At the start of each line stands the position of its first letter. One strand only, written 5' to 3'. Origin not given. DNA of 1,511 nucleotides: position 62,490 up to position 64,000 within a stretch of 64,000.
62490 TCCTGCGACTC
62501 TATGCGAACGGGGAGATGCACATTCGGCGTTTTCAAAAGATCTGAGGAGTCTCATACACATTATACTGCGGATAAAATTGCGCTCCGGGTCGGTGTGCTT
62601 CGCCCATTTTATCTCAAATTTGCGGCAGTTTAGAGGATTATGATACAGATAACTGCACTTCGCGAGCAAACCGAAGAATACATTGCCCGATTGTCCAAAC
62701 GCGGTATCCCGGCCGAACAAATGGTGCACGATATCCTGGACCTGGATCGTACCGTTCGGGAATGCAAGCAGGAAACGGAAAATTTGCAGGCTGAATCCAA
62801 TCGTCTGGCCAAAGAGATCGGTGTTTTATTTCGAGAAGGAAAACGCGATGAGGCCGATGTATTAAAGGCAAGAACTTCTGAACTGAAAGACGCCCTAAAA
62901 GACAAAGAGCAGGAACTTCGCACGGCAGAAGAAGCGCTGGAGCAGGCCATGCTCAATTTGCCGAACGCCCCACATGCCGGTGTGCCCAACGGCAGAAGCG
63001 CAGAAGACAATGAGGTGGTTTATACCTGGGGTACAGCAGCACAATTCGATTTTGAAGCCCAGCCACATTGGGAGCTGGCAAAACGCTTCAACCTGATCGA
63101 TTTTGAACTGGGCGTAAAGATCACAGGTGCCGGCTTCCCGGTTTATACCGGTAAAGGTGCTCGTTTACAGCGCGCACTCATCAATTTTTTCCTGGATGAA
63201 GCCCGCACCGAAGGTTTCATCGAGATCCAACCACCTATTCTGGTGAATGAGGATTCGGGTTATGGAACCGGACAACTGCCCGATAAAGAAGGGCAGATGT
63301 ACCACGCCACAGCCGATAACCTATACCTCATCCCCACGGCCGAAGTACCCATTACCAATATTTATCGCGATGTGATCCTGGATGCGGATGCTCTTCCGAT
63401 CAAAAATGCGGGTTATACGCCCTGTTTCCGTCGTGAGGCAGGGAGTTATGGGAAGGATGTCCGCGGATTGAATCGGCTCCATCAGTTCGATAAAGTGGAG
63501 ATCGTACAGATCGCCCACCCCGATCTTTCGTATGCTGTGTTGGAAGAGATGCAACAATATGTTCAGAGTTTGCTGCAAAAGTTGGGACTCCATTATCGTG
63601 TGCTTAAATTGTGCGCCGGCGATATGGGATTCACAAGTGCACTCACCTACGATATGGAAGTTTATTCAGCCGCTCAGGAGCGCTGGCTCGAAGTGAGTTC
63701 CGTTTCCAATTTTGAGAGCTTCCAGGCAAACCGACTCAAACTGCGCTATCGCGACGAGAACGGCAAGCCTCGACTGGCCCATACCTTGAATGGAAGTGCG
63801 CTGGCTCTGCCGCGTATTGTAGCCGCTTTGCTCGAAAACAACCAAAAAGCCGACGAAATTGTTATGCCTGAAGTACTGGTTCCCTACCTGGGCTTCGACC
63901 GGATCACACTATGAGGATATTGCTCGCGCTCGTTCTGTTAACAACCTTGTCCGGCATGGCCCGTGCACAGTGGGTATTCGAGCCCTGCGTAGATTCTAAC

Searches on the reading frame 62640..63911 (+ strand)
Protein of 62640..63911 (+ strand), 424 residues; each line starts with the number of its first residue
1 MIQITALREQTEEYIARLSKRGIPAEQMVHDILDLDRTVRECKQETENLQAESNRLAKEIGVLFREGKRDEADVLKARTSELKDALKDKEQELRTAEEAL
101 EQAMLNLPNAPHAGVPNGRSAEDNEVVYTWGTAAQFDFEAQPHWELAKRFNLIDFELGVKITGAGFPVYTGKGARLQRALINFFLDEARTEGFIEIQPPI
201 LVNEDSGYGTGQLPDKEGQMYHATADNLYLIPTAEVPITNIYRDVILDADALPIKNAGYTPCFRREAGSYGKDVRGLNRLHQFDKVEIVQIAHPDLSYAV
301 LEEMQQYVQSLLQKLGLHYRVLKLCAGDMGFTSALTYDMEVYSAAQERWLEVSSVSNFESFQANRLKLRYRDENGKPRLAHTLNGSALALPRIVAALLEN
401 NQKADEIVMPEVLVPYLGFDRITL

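Call 8: search_protein_families(library=pfam, proteins=[window:62640-63911:+], max_evalue=0.01)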
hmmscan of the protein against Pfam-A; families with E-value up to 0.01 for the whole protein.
window:62640-63911:+ (424 aa): 2 families
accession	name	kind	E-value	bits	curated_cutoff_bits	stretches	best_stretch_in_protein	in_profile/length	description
PF00587.30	tRNA-synt_2b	-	6.9e-36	124.4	29.3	1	225-401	8-179/179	tRNA synthetase class II core domain (G, H, P, S and T)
PF02403.27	Seryl_tRNA_N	-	7.8e-22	78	28.2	1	1-111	1-108/108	Seryl-tRNA synthetase N-terminal domain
